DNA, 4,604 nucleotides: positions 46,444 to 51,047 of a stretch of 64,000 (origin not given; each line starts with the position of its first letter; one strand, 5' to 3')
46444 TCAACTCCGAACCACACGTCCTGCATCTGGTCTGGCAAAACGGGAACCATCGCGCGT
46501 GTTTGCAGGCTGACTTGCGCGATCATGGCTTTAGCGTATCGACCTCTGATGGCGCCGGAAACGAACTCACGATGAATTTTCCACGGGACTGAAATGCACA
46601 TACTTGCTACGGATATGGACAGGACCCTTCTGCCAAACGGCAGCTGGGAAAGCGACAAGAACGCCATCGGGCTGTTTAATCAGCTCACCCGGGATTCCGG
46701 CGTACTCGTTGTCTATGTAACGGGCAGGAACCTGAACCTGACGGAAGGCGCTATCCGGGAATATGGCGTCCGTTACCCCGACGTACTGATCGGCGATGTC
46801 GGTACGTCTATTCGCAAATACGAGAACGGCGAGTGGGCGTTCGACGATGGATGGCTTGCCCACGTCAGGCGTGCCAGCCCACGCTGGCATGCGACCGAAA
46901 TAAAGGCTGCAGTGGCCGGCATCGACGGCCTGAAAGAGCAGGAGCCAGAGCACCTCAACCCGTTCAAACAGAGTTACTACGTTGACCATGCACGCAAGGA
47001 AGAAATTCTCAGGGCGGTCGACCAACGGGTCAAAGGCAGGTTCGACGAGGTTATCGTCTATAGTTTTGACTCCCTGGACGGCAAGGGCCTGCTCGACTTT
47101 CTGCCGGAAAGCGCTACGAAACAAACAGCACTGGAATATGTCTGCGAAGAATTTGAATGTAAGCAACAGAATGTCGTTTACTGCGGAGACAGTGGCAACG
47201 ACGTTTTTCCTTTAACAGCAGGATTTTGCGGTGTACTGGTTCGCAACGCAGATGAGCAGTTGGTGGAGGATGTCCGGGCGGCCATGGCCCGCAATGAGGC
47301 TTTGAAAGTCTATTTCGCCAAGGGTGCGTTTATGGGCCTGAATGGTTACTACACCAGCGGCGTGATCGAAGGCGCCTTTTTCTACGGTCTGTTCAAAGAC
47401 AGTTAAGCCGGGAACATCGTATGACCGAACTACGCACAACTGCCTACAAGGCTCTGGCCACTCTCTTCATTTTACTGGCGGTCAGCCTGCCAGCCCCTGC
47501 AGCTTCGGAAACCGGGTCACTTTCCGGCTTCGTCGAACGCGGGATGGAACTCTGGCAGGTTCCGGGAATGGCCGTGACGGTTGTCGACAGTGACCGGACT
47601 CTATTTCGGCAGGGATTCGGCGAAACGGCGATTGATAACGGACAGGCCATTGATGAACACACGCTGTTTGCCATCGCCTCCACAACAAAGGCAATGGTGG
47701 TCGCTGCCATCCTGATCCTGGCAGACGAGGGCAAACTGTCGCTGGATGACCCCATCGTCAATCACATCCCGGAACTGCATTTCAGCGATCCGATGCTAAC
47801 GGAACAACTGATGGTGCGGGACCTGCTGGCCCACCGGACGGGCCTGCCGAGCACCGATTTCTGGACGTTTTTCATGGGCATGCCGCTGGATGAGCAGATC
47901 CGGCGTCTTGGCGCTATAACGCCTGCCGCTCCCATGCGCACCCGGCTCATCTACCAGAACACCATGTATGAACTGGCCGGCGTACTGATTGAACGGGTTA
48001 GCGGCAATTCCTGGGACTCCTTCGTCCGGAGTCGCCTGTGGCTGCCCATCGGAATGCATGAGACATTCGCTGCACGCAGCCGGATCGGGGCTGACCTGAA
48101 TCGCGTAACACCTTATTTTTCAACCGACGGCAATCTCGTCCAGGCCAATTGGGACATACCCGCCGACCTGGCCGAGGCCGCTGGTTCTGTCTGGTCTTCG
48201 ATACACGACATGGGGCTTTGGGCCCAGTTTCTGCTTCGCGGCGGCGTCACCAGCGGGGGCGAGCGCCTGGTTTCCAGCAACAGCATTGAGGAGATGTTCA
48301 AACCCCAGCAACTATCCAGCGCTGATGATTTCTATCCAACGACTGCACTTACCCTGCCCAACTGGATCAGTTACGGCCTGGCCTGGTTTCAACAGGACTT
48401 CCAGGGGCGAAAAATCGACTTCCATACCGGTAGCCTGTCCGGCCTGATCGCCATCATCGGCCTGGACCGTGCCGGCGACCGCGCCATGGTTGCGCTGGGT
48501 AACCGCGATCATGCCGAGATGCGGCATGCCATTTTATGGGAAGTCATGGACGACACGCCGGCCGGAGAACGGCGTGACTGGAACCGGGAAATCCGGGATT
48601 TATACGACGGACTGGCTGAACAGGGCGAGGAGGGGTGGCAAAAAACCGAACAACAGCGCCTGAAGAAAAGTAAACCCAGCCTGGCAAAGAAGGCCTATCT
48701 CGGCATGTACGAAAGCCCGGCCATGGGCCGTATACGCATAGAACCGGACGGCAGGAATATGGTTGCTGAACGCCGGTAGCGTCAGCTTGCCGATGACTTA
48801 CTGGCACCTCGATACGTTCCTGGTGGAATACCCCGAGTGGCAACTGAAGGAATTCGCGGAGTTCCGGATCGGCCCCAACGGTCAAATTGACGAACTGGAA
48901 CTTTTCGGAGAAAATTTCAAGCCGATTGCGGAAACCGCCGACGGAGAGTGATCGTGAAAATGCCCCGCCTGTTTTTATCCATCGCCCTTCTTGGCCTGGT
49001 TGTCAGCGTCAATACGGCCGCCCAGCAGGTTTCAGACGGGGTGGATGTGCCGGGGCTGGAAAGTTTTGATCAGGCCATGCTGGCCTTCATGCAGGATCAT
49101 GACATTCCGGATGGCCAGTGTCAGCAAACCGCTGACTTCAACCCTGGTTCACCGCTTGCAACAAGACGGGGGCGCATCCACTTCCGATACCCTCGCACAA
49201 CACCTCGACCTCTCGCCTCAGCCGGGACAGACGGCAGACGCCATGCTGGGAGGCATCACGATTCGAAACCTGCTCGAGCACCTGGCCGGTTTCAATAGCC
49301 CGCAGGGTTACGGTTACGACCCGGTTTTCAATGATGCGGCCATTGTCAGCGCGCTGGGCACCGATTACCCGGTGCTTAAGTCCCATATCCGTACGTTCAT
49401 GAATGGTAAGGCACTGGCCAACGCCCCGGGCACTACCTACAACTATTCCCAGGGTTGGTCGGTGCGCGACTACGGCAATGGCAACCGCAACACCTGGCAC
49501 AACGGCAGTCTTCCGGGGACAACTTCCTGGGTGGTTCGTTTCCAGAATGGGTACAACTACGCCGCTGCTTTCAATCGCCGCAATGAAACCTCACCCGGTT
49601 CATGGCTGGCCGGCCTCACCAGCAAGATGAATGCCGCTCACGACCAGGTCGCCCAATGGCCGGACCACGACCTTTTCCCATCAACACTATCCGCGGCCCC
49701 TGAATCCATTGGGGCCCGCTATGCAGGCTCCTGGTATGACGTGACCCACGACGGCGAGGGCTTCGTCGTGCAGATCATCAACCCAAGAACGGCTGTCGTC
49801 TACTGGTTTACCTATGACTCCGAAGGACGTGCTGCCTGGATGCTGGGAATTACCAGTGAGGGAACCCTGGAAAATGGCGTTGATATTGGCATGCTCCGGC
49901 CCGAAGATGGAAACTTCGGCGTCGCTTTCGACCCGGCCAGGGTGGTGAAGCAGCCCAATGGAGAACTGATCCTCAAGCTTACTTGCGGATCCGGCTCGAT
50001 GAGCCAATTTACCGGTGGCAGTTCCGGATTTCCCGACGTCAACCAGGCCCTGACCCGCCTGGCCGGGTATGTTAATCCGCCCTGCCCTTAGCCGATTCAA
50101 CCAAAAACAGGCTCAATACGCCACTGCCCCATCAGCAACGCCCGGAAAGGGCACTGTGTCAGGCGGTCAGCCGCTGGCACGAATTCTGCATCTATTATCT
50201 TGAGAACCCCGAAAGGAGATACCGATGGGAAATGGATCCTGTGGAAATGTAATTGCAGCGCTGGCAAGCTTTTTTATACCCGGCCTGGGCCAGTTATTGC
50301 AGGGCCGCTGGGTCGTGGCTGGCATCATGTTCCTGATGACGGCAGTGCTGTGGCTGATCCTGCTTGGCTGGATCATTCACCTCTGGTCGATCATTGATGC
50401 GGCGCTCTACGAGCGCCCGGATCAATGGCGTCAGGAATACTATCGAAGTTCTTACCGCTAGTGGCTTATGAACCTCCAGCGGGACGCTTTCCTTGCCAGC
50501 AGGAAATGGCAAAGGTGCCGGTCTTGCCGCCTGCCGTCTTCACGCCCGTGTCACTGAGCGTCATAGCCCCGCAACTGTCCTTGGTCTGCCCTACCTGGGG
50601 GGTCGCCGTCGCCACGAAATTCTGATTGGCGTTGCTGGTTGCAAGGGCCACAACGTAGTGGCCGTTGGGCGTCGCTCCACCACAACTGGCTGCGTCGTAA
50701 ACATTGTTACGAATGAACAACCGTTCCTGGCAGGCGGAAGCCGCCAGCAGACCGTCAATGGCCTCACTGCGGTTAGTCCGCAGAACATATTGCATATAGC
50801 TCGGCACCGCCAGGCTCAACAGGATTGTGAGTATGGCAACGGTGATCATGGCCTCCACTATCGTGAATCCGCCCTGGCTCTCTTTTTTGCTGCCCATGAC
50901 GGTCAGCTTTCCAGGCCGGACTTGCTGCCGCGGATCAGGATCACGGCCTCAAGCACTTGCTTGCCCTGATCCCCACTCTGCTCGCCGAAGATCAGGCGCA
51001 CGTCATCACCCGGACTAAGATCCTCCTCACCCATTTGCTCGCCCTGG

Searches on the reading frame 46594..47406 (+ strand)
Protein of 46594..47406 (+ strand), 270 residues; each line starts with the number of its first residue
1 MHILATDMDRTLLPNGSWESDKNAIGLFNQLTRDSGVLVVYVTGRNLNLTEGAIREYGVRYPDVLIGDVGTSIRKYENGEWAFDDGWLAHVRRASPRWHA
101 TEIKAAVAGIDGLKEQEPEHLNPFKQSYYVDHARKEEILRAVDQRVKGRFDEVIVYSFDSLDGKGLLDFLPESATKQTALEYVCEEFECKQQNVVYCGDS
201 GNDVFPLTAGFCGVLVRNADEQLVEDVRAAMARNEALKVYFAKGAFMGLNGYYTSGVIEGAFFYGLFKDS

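Call 75: search_protein_families(library=pfam, proteins=[window:46594-47406:+], max_evalue=0.001)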
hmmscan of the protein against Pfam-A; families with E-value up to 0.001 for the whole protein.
window:46594-47406:+ (270 aa): 2 families
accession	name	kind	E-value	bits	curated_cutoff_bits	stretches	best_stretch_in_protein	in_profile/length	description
PF05116.19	S6PP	-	4.6e-46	157.8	20.3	1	3-266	4-247/247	Sucrose-6F-phosphate phosphohydrolase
PF08282.18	Hydrolase_3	-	2.7e-15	57.2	20.9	1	117-234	136-246/255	haloacid dehalogenase-like hydrolase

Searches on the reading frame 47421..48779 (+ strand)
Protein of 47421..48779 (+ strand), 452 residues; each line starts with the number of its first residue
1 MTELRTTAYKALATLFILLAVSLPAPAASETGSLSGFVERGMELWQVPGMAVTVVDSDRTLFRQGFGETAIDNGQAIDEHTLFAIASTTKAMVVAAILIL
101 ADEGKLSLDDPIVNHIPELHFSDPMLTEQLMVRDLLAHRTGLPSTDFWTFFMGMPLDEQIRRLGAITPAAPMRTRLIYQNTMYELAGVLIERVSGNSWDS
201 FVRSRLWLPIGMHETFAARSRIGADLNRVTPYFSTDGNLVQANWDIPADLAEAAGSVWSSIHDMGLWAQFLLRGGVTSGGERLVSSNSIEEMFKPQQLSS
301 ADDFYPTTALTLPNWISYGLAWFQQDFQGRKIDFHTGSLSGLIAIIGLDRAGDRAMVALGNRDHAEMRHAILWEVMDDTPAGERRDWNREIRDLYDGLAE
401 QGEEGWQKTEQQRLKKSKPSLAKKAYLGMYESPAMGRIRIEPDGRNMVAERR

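Call 75: search_protein_families(library=pfam, proteins=[window:47421-48779:+], max_evalue=0.001)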
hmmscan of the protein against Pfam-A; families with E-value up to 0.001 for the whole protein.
window:47421-48779:+ (452 aa): 2 families
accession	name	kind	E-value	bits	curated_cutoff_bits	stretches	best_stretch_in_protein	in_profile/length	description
PF00144.29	Beta-lactamase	-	1.3e-51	176.1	27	1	38-377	5-325/329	Beta-lactamase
PF13354.11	Beta-lactamase2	-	0.00081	19.2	22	0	76-112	14-50/214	Beta-lactamase enzyme family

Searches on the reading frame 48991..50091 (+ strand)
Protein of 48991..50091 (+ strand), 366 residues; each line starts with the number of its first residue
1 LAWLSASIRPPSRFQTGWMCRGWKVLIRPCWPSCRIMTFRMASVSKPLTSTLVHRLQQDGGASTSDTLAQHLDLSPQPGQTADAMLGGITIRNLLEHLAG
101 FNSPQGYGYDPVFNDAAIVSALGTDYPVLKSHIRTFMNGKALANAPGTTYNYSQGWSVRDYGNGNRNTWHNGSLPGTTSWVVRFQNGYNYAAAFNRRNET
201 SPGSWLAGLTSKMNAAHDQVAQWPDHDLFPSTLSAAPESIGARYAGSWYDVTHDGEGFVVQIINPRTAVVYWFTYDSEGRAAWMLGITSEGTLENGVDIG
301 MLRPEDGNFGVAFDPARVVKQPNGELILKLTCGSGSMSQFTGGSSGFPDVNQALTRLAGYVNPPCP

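Call 5: search_protein_families(library=pfam, proteins=[window:48991-50091:+], max_evalue=0.1)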
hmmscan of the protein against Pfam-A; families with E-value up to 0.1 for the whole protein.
window:48991-50091:+ (366 aa): 1 family
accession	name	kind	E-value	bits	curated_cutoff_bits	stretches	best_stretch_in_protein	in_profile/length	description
PF00144.29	Beta-lactamase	-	3.8e-14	53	27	1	39-154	50-146/329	Beta-lactamase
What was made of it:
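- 48948..50091 (+): Gene C: signal peptide, beta-lactamase-fold hydrolase, module. It is disrupted near 49110: the frame changes, and (judging by the spacing in the neighbouring paralog 47421..48779) roughly 35 residues before the SxxK motif seem to be missing. PF00144 E 3.8e-14 (call 5).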

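Call 6: search_protein_families(library=ncbifam, proteins=[window:48991-50091:+], max_evalue=0.1)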
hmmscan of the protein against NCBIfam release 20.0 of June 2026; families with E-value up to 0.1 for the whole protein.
window:48991-50091:+ (366 aa): 2 families
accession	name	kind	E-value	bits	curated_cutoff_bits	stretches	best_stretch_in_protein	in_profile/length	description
NF007943.0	PRK10662.1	equivalog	0.017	13.8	266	1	39-153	85-186/380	D-alanyl-D-alanine-carboxypeptidase/endopeptidase AmpH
NF050810.1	blaCHC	exception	0.086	11.7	780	0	32-74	72-114/387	CHC family extended-spectrum class C beta-lactamase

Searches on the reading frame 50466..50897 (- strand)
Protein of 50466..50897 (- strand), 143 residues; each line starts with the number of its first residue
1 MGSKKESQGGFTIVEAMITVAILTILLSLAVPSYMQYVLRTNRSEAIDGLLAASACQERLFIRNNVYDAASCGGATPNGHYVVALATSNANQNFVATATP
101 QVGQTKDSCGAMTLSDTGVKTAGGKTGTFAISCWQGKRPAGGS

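Call 75: search_protein_families(library=pfam, proteins=[window:50466-50897:-], max_evalue=0.001)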
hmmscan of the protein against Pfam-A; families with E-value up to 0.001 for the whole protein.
window:50466-50897:- (143 aa): 2 families
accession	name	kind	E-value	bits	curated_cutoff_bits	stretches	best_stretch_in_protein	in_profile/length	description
PF16732.10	ComP_DUS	-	8.6e-19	68.6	27.3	1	32-113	1-87/87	Type IV minor pilin ComP, DNA uptake sequence receptor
PF07963.17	N_methyl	-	1.4e-05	24.9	21.2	1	8-30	4-26/27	Prokaryotic N-terminal methylation motif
